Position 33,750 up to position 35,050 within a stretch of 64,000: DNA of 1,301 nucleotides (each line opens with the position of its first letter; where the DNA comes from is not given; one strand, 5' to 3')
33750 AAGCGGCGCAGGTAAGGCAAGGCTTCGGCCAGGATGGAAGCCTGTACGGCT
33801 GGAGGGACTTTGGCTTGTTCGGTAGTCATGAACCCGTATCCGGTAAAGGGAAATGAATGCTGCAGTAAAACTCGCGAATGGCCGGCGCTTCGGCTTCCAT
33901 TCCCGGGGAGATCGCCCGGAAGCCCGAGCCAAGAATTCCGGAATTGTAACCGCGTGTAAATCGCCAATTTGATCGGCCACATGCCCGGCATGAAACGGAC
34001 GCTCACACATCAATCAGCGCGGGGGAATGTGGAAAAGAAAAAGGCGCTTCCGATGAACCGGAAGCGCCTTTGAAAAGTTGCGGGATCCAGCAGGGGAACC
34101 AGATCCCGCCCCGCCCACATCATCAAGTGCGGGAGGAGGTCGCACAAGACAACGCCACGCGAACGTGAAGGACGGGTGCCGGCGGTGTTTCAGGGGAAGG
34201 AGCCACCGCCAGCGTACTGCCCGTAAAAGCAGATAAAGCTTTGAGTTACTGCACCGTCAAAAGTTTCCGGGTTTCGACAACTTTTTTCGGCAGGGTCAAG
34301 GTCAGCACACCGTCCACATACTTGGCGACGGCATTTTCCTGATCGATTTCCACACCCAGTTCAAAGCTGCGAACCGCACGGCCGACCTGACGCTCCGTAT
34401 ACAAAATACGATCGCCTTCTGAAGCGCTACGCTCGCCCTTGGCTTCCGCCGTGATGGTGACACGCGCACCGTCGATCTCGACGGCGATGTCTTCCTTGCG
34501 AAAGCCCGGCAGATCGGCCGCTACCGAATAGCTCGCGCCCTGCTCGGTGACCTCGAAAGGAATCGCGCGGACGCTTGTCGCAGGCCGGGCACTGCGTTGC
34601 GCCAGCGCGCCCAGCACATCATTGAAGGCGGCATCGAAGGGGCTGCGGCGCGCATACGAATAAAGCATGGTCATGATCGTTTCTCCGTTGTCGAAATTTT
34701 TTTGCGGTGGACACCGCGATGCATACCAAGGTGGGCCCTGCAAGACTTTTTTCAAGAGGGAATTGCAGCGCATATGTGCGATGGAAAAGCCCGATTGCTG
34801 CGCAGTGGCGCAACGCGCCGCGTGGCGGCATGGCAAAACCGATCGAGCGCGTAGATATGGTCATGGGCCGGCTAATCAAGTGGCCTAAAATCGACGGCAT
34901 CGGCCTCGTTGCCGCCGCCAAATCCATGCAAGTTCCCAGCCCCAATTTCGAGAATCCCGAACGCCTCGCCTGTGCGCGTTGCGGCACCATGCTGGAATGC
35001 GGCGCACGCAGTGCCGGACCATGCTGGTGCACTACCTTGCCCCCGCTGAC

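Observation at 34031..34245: CcsR/cuckoo-like anti-Shine-Dalgarno RNA element in the 3' region of a sigma-32-driven hsp20 gene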

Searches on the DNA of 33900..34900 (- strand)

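Call 4: search_rna_families(source=window, start=33900, end=34900, threshold=evalue, max_evalue=10, show_alignments=5)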
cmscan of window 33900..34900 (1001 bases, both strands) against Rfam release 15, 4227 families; matches with E-value up to 10: 7.
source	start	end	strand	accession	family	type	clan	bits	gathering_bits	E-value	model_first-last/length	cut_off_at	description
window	34028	34103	-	RF00519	suhB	Gene; sRNA;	CL00108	19.7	41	0.23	1-77/77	no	Makes More Granules Regulator RNA (mmgR)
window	34037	34116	-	RF01812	Pxr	Gene; sRNA;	-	19.1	80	0.99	1-109/109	no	Pxr regulatory sRNA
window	34115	34219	-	RF02344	ar14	Gene; sRNA;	-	18.7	58.8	0.52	1-123/123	no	Alphaproteobacterial ar14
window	34031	34071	-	RF00489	ctRNA_p42d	Gene; antisense;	-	15.2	50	5.3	1-46/46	no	ctRNA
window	34068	34214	+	RF02161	PART1_3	Gene; lncRNA;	-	14.3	40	1.9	1-131/131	no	Prostate androgen-regulated transcript 1 conserved region 3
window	34042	34110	-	RF01670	P17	Gene; sRNA;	-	12.9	45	1.3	1-282/282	no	Pseudomonas sRNA P17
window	34075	34150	-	RF02791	CcsR1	Gene; sRNA;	-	12.2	65.3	7.2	1-83/83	no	Conserved CCUCCUCCC motif stress-induced RNA 1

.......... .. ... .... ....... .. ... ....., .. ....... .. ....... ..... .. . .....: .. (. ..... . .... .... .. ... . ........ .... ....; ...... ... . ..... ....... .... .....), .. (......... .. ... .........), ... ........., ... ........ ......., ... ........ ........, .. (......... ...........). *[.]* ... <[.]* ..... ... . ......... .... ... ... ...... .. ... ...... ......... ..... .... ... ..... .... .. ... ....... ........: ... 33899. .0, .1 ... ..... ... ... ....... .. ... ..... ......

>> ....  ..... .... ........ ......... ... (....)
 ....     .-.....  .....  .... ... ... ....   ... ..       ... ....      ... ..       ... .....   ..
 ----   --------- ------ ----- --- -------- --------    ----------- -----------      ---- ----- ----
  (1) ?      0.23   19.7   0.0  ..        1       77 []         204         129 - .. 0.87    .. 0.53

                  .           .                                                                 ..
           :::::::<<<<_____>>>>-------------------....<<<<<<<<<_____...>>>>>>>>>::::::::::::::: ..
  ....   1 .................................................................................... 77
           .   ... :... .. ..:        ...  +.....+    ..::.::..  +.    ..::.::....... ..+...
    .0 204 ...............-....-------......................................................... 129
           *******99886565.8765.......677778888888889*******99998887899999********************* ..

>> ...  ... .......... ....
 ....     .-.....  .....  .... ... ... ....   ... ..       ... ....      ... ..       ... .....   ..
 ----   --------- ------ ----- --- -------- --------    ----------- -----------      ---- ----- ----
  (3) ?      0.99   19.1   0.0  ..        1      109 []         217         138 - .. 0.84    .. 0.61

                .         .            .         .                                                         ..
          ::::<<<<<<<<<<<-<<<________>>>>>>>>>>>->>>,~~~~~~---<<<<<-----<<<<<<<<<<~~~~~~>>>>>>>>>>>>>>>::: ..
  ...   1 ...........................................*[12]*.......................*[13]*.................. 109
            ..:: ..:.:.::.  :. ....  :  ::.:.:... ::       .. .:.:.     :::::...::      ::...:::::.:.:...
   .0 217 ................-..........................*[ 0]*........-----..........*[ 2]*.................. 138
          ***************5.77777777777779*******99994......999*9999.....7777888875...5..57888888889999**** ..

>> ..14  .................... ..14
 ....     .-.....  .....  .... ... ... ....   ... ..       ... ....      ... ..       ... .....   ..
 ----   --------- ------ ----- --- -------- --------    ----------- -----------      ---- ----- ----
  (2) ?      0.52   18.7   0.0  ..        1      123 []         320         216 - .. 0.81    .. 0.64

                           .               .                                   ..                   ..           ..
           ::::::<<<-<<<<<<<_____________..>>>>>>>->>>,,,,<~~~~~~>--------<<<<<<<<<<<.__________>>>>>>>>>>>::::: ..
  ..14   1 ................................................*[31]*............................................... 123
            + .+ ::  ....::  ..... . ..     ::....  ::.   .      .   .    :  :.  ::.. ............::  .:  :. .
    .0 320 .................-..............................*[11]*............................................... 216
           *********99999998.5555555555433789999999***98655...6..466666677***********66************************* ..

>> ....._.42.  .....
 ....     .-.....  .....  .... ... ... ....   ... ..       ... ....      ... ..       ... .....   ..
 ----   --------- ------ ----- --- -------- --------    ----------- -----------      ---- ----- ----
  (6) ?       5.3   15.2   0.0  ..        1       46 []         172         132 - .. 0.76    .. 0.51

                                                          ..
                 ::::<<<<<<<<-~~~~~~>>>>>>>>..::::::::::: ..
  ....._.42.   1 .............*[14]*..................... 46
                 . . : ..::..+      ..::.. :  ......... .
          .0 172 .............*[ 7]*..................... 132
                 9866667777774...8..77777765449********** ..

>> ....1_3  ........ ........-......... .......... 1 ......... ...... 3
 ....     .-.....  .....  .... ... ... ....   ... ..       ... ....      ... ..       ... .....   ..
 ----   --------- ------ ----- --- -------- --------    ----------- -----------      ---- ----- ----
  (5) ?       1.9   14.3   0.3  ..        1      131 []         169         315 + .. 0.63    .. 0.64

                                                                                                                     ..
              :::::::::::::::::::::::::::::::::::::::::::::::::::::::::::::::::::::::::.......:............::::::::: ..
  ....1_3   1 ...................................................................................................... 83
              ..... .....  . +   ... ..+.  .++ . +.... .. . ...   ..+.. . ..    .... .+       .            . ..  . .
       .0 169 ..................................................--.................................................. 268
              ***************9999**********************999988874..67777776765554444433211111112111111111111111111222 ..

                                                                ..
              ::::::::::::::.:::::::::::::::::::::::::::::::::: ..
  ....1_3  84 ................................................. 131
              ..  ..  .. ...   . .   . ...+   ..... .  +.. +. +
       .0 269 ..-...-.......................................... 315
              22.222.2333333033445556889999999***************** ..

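Call 50: build_rna_model(alignment_id=A4, structure=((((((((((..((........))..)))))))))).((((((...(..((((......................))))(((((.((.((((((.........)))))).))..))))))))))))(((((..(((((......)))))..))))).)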
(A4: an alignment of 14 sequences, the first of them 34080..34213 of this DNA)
Model R1 built from alignment A4 (14 sequences, 157 columns); structure: as given.
model positions 134; base pairs 46; branch points 3; effective number of sequences 1.02; information 0.59 bits per position. Calibrated on 0.2 Mb of random sequence (short: E-values are rough).
structure used (alignment columns):
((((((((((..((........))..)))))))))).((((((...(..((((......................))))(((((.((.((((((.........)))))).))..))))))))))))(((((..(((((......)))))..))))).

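Call 51: search_with_rna_model(model_id=R1, sources=[window, L001, L002, L003, L004, L005, L006, L007, L008, L009, L010, L011, L012, L013, L014, L015, L016, L021, L022, L027, L028, L030, L031, L033, L035, L037, L038, L039, L040, L041, L042, L043], max_evalue=1, make_alignment=true, show_alignments=0)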
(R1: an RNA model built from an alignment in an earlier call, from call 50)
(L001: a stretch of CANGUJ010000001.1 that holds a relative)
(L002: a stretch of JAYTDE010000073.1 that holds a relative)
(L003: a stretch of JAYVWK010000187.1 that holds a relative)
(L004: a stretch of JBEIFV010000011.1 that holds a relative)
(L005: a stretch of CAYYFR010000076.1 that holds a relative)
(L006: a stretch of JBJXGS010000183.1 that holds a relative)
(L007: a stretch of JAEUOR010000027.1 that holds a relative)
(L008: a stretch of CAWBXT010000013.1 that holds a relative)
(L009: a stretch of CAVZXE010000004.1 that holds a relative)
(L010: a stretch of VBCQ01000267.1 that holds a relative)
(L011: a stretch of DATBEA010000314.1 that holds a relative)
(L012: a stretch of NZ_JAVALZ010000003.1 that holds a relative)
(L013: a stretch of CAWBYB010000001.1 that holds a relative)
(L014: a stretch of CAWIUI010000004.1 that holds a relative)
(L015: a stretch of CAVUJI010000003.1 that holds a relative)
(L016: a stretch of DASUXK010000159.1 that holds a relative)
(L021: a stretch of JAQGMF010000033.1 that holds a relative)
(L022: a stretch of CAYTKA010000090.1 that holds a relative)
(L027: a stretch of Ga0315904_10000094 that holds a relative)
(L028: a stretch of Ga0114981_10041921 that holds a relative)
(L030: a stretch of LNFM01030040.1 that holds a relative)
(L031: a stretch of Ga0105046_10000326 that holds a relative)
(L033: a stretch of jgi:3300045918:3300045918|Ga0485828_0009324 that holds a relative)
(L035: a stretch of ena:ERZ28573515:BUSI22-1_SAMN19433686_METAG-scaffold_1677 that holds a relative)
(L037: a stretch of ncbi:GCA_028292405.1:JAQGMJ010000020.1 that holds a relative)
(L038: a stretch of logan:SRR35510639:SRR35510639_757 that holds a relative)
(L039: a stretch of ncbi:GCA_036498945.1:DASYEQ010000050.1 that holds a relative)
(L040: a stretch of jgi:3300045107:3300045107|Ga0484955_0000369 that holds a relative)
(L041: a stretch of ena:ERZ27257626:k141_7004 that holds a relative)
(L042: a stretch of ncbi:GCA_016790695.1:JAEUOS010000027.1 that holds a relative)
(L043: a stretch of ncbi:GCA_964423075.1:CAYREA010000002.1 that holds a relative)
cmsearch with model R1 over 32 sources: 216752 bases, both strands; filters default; matches with E-value up to 1: 24.
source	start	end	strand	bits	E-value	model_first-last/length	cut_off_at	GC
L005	432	565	+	143.6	3.6e-22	1-134/134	no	0.72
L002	2962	3095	+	143.4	3.7e-22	1-134/134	no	0.7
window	34080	34213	-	142.2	6.1e-22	1-134/134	no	0.67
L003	1593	1726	+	142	6.6e-22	1-134/134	no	0.74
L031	6405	6538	+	140.4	1.2e-21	1-134/134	no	0.72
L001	2962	3095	+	139.7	1.6e-21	1-134/134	no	0.71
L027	5257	5390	-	139.7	1.6e-21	1-134/134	no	0.71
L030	2705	2838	-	139.6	1.7e-21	1-134/134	no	0.74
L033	1977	2110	+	138.7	2.4e-21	1-134/134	no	0.72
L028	1574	1706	+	133.5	1.8e-20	1-134/134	no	0.7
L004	2962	3095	+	129.1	9.7e-20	1-134/134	no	0.76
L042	1974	2108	+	125.3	4.4e-19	1-134/134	no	0.73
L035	1980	2114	+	88.6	6.9e-13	1-134/134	no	0.73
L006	2926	3075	+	71.4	5.4e-10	1-134/134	no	0.79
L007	2929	3077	+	62.8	1.5e-08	1-134/134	no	0.79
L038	2082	2202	+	35.1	0.00072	1-134/134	no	0.65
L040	2092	2213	+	33.7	0.0012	1-134/134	no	0.66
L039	2091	2214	+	32.9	0.0017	1-134/134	no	0.67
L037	2073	2194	+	32.8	0.0018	1-134/134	no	0.67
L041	2081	2207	+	29.9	0.0054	1-134/134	no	0.61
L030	1036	1148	+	18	0.56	1-134/134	no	0.73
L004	5192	5323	+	16.8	0.89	1-134/134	no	0.63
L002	4706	4837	+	16.6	0.95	1-134/134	no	0.63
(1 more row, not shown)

Alignment A5: 24 matches aligned to the model, 221 columns, each read 5' to 3' on its own strand. Consensus structure (alignment columns), stored with it:
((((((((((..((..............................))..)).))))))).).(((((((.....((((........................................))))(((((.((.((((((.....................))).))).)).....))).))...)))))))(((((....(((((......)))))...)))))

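Call 64: search_rna_families(sources=[L037, L006, L035, L041], threshold=gathering)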
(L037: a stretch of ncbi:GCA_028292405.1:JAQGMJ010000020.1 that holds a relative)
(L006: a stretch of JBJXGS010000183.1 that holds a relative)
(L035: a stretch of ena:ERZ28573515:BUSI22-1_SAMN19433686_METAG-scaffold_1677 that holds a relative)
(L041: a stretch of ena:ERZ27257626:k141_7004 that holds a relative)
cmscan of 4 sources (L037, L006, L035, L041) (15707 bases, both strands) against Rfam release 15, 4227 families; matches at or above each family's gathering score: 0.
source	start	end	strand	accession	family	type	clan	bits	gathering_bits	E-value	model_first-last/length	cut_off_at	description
